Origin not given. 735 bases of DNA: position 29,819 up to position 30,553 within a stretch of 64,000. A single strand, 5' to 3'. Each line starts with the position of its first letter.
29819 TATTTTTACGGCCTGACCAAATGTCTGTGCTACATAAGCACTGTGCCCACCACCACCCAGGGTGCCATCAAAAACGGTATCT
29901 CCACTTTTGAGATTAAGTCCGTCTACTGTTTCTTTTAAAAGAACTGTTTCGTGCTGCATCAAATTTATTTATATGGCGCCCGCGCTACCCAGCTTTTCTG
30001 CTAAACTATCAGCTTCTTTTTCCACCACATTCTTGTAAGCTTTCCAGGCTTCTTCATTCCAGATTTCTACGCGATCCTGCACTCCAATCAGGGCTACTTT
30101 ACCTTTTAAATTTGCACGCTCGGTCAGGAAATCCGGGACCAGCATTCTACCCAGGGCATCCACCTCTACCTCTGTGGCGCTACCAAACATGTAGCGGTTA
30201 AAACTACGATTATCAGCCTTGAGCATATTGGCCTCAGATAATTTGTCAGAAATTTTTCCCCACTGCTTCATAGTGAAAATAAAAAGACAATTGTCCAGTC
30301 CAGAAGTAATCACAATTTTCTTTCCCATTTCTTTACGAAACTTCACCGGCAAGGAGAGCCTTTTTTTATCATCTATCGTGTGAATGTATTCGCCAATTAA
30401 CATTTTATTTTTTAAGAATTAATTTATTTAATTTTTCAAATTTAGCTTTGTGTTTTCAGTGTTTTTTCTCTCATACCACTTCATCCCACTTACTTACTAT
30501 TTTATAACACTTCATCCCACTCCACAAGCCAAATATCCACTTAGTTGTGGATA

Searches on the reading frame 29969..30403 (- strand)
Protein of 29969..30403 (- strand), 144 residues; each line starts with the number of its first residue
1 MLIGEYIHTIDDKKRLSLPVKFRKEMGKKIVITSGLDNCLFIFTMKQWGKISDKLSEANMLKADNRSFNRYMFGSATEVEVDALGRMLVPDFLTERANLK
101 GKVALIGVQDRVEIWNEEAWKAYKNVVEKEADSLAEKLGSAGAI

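Call 11: find_homologous_proteins(query=window:29969-30403:-)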
Query window:29969-30403:- (144 aa): 6002 proteins with E <= 0.001 among 6017 candidates; the best 120 are listed.
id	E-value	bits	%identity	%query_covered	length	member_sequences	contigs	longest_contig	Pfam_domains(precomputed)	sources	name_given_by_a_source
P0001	4.7e-81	288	92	100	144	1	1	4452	PF02381.24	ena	-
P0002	9.9e-81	287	90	100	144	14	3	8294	PF02381.24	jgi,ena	jgi:MraZ protein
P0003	4.8e-80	284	91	100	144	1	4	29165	PF02381.24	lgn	-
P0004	6.3e-80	284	90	100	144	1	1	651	PF02381.24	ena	-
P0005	1.3e-79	283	90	100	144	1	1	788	PF02381.24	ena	-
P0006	1.9e-79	282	88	100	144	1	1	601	PF02381.24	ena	-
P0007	6.6e-79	281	90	100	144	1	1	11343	PF02381.24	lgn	-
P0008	1.3e-78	280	89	100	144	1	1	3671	PF02381.24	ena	-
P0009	1.7e-78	279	89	100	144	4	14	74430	PF02381.24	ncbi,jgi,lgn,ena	jgi:MraZ protein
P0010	1.8e-78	279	91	100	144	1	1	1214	PF02381.24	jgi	jgi:MraZ protein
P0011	4.9e-78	278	88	100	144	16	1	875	PF02381.24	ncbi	-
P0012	6.3e-78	277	88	100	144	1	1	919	PF02381.24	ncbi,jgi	jgi:MraZ protein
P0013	6.8e-78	277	88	100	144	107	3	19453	PF02381.24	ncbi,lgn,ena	-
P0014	7.5e-78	277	87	100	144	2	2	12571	PF02381.24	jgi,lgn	jgi:MraZ protein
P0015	6.7e-77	274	88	100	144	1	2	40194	PF02381.24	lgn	-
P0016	1.4e-76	273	87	100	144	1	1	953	PF02381.24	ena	-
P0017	1.6e-76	273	85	100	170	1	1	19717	PF02381.24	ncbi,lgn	-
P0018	2.2e-76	273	86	100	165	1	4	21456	PF02381.24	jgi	jgi:MraZ protein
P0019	2.9e-76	272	86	100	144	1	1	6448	PF02381.24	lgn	-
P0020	3.7e-76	272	84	100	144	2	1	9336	PF02381.24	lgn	-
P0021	4.4e-76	272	89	99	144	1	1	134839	PF02381.24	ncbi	-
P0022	5.0e-76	271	85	100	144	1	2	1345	PF02381.24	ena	-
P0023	5.5e-76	271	87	100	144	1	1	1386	PF02381.24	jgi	jgi:MraZ protein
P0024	7.1e-76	271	85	100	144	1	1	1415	PF02381.24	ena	-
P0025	9.3e-76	270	85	100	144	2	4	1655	PF02381.24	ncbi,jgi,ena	jgi:MraZ protein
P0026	2.7e-75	269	85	100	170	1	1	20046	PF02381.24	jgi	-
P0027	7.1e-75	268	84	100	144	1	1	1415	PF02381.24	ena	-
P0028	1.2e-74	267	86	100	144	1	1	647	PF02381.24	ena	-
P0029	1.6e-73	263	83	100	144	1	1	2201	PF02381.24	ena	-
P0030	1.2e-72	260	78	100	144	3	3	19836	PF02381.24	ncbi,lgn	-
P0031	2.5e-71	256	81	100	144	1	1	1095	PF02381.24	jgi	-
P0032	2.5e-71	256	80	100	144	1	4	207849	PF02381.24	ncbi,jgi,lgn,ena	ncbi:MAG: division/cell wall cluster transcriptional repressor MraZ [Candidatus Paceibacterota bacte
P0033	2.7e-71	256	80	100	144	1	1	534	PF02381.24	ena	-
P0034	3.1e-71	256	80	100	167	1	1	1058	PF02381.24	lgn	-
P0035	3.4e-71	256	78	100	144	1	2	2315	PF02381.24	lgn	-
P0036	4.5e-71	255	77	100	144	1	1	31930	PF02381.24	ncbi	-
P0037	6.2e-71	255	78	100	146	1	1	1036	PF02381.24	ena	-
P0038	6.2e-71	255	79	100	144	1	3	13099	PF02381.24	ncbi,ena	-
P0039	6.5e-71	255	79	100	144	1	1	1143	PF02381.24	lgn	-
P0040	1.2e-70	254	78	100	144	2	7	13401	PF02381.24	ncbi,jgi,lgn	jgi:MraZ protein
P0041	1.7e-70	253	78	100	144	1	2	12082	PF02381.24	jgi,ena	-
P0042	2.0e-70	253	78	100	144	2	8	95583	PF02381.24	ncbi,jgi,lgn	jgi:MraZ protein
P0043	2.0e-70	253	77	100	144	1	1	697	PF02381.24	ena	-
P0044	4.3e-70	252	78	100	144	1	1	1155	PF02381.24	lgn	-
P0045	4.5e-70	252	78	100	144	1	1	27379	PF02381.24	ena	-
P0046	5.9e-70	252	77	100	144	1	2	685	PF02381.24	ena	-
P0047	8.3e-70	251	78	100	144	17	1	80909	PF02381.24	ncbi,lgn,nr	ncbi:MAG: division/cell wall cluster transcriptional repressor MraZ [Candidatus Pacebacteria bacteri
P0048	1.1e-69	251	77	100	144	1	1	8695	PF02381.24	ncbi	-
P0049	1.2e-69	251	77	100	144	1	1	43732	PF02381.24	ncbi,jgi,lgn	ncbi:MAG: division/cell wall cluster transcriptional repressor MraZ [Candidatus Paceibacterota bacte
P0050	2.0e-69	250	76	100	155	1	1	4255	PF02381.24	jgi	jgi:MraZ protein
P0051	2.1e-69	250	77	100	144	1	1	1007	PF02381.24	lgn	-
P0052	2.3e-69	250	77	100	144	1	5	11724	PF02381.24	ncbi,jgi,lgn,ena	ncbi:MAG: division/cell wall cluster transcriptional repressor MraZ [Candidatus Paceibacterota bacte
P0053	2.3e-69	250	76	100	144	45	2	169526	PF02381.24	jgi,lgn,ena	jgi:MraZ protein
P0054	2.4e-69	250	76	100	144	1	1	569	PF02381.24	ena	-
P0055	2.5e-69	250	76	100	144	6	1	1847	PF02381.24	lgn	-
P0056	2.9e-69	249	76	100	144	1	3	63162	PF02381.24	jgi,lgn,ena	-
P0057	4.0e-69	249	76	100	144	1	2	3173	PF02381.24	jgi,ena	jgi:MraZ protein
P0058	4.4e-69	249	76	100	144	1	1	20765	PF02381.24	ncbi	-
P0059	4.4e-69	249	76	100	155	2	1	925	PF02381.24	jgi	jgi:MraZ protein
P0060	4.9e-69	249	76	100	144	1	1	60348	PF02381.24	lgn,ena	-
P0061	5.5e-69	249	76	100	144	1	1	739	PF02381.24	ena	-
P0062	7.6e-69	248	76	100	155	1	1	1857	PF02381.24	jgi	jgi:MraZ protein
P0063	8.3e-69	248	76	100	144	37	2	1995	PF02381.24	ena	-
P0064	8.3e-69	248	76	100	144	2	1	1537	PF02381.24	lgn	-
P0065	8.4e-69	248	76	100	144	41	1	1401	PF02381.24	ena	-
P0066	9.7e-69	248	77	100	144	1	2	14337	PF02381.24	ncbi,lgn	-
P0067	1.0e-68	248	76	100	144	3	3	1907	PF02381.24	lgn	-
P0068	1.0e-68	248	75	100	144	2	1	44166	PF02381.24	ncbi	-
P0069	1.2e-68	248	75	100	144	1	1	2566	PF02381.24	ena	-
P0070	1.2e-68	247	75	100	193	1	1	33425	PF02381.24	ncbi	ncbi:MAG: division/cell wall cluster transcriptional repressor MraZ [bacterium]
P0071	1.3e-68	247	78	100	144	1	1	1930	PF02381.24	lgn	-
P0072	1.4e-68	247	74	100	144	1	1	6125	PF02381.24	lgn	-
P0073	1.6e-68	247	75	100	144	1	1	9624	PF02381.24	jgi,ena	-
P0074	1.7e-68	247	74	100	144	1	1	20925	PF02381.24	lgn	-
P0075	2.1e-68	247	76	100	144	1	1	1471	PF02381.24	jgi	jgi:MraZ protein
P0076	2.8e-68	246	76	100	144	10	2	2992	PF02381.24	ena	-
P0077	3.2e-68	246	75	100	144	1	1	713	PF02381.24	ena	-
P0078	4.0e-68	246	75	100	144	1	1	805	PF02381.24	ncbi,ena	-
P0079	4.1e-68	246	74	100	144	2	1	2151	PF02381.24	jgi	jgi:MraZ protein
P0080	4.1e-68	246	76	100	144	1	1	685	PF02381.24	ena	-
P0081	4.2e-68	246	75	100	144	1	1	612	PF02381.24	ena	-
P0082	6.0e-68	245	74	100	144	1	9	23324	PF02381.24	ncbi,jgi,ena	-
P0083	6.1e-68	245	74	100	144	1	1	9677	PF02381.24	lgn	-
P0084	6.7e-68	245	77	100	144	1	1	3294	PF02381.24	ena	-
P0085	6.9e-68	245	76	100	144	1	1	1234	PF02381.24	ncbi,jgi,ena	jgi:MraZ protein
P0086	7.7e-68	245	74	100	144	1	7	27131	PF02381.24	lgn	-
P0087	8.4e-68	245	74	100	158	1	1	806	PF02381.24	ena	-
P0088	8.4e-68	245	74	100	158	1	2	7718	PF02381.24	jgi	-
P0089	8.5e-68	245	77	100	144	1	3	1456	PF02381.24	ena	-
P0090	8.7e-68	245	76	100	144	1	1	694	PF02381.24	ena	-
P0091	9.2e-68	245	74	100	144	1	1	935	PF02381.24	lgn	-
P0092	9.9e-68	244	76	100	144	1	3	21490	PF02381.24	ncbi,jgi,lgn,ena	jgi:MraZ protein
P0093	1.1e-67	244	73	100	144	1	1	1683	PF02381.24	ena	-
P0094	1.1e-67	244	73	100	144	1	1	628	PF02381.24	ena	-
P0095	1.7e-67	244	74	100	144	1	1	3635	PF02381.24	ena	-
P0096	1.8e-67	244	76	100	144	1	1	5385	PF02381.24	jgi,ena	-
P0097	2.2e-67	243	74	100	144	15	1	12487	PF02381.24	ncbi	-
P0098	2.2e-67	243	75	100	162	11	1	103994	PF02381.24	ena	-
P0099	2.3e-67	243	74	100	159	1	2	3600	PF02381.24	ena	-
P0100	2.8e-67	243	74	100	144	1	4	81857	PF02381.24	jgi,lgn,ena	jgi:MraZ protein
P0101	2.9e-67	243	76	100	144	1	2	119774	PF02381.24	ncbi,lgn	-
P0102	3.1e-67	243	74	100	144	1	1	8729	PF02381.24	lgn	-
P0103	4.1e-67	242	74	100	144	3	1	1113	PF02381.24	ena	-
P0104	4.9e-67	242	75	100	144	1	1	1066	PF02381.24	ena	-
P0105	5.1e-67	242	74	100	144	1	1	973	PF02381.24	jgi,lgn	jgi:MraZ protein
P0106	5.5e-67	242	74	100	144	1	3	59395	PF02381.24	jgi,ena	jgi:MraZ protein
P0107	8.4e-67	241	75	100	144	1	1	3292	PF02381.24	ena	-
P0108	9.0e-67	241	74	100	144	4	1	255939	PF02381.24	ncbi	ncbi:MAG: division/cell wall cluster transcriptional repressor MraZ [Minisyncoccia bacterium]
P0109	1.0e-66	241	74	100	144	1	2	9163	PF02381.24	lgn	-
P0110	1.1e-66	241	73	100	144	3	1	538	PF02381.24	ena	-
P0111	1.2e-66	241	75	100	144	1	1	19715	PF02381.24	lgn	-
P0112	1.2e-66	241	74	100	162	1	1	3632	PF02381.24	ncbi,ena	-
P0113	1.3e-66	241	74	100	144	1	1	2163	PF02381.24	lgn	-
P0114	1.3e-66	241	74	100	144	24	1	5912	PF02381.24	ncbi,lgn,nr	ncbi:MAG: division/cell wall cluster transcriptional repressor MraZ [bacterium]|nr:division/cell wal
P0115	1.6e-66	241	75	100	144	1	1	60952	PF02381.24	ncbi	-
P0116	2.0e-66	240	74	100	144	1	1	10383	PF02381.24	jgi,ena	-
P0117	2.0e-66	240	74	100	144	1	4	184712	PF02381.24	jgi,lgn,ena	-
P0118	2.4e-66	240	73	100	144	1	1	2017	PF02381.24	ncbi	-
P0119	2.5e-66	240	72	100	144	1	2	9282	PF02381.24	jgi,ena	-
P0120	2.7e-66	240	74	100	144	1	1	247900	PF02381.24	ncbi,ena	-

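Call 12: find_related_loci(query=window:29969-30403:-, collection=genome_contigs, flank=2500)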
Query window:29969-30403:- (144 aa) in genome_contigs; peptide patterns used: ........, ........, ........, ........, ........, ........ (x = any residue, [..] = any of these).
479 stretches matched a pattern; 148 encode a relative of the query (tblastn E <= 1e-3); the best 80 are kept; 80 distinct loci.
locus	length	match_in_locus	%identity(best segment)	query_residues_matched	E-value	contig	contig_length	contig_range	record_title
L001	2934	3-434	91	1-144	9e-88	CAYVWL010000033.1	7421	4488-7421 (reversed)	MAG TPA_asm: uncultured Candidatus Saccharibacteria bacterium isolate SRP272421_co3_716 genome assembly, contig: NODE_34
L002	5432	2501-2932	91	1-144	2e-86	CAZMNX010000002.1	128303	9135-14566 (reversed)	MAG TPA_asm: uncultured Candidatus Saccharibacteria bacterium isolate SRP272421_co2_491 genome assembly, contig: NODE_95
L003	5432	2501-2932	90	1-144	2e-86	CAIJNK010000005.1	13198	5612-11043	uncultured bacterium isolate AlinenLipids_bin-6017 genome assembly, contig: bin-6017:05/22, whole genome shotgun sequenc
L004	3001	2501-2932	90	1-144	3e-86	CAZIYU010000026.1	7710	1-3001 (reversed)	MAG TPA_asm: uncultured Candidatus Saccharibacteria bacterium isolate SRP178699_co1_16 genome assembly, contig: NODE_135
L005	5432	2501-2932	90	1-144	7e-86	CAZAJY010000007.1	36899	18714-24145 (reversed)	MAG TPA_asm: uncultured Candidatus Saccharibacteria bacterium isolate SRP178699_co1_453 genome assembly, contig: NODE_10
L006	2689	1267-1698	90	1-144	2e-87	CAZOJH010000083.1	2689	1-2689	MAG TPA_asm: uncultured Candidatus Saccharibacteria bacterium isolate SRP272421_co3_138 genome assembly, contig: NODE_15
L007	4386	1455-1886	90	1-144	1e-85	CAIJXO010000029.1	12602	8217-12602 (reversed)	uncultured bacterium isolate Loclat_bin-10598 genome assembly, contig: bin-10598:029/119, whole genome shotgun sequence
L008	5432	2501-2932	87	1-144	6e-85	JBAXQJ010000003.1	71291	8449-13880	MAG: bacterium isolate ELA554 MAG554_3, whole genome shotgun sequence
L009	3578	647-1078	89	1-144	1e-84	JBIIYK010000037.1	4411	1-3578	MAG: Candidatus Paceibacteria bacterium isolate ME2005-09-19_3300034101_group2_bin230 Rohwer_bin1535_scaffold_31959_c1,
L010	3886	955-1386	85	1-144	7e-81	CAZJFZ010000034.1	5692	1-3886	MAG TPA_asm: uncultured Candidatus Saccharibacteria bacterium isolate SRP062349_co1_170 genome assembly, contig: NODE_48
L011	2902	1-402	90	11-144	1e-79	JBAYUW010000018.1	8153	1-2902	MAG: Candidatus Paceibacterota bacterium isolate SO_2016_LW3_45 scaffold13492_LW162_2016, whole genome shotgun sequence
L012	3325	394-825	80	1-144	4e-78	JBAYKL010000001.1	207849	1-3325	MAG: Candidatus Paceibacterota bacterium isolate SO_2016_GW1_79 scaffold00119_OW334_2016, whole genome shotgun sequence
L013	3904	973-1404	79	1-144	9e-78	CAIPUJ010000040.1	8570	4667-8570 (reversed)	uncultured bacterium isolate Loclat_bin-14315 genome assembly, contig: bin-14315:040/117, whole genome shotgun sequence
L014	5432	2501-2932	76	1-144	7e-76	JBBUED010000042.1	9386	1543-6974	MAG: Patescibacteria group bacterium isolate H52-bin132_1 H52_bin132_1_000000000042, whole genome shotgun sequence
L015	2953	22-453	75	1-144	2e-74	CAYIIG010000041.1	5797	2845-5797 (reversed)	MAG TPA_asm: uncultured Candidatus Saccharibacteria bacterium isolate ERP119705_co20_252 genome assembly, contig: NODE_2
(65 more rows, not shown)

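Call 65: search_protein_families(library=ncbifam, proteins=[window:29969-30403:-], max_evalue=0.001)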
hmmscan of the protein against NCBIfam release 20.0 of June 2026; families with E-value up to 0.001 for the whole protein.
window:29969-30403:- (144 aa): 6 families
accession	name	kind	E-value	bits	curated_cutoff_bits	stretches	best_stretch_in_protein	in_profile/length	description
TIGR00242.1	TIGR00242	equivalog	1.8e-38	131.7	98.35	1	1-138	1-139/144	division/cell wall cluster transcriptional repressor MraZ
NF001482.0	PRK00326.3-4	equivalog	1.4e-24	86.6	168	1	1-138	1-155/160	division/cell wall cluster transcriptional repressor MraZ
NF001476.0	PRK00326.2-2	equivalog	4.9e-23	81.6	162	1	2-132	5-153/163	division/cell wall cluster transcriptional repressor MraZ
NF001477.0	PRK00326.2-4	equivalog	3.3e-15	56.3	162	1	3-132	5-139/155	division/cell wall cluster transcriptional repressor MraZ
NF001475.0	PRK00326.2-1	equivalog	3.7e-12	46.4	257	1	3-131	5-138/149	division/cell wall cluster transcriptional repressor MraZ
NF001483.0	PRK00326.3-5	equivalog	6.8e-11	42.6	239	1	3-123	4-130/155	division/cell wall cluster transcriptional repressor MraZ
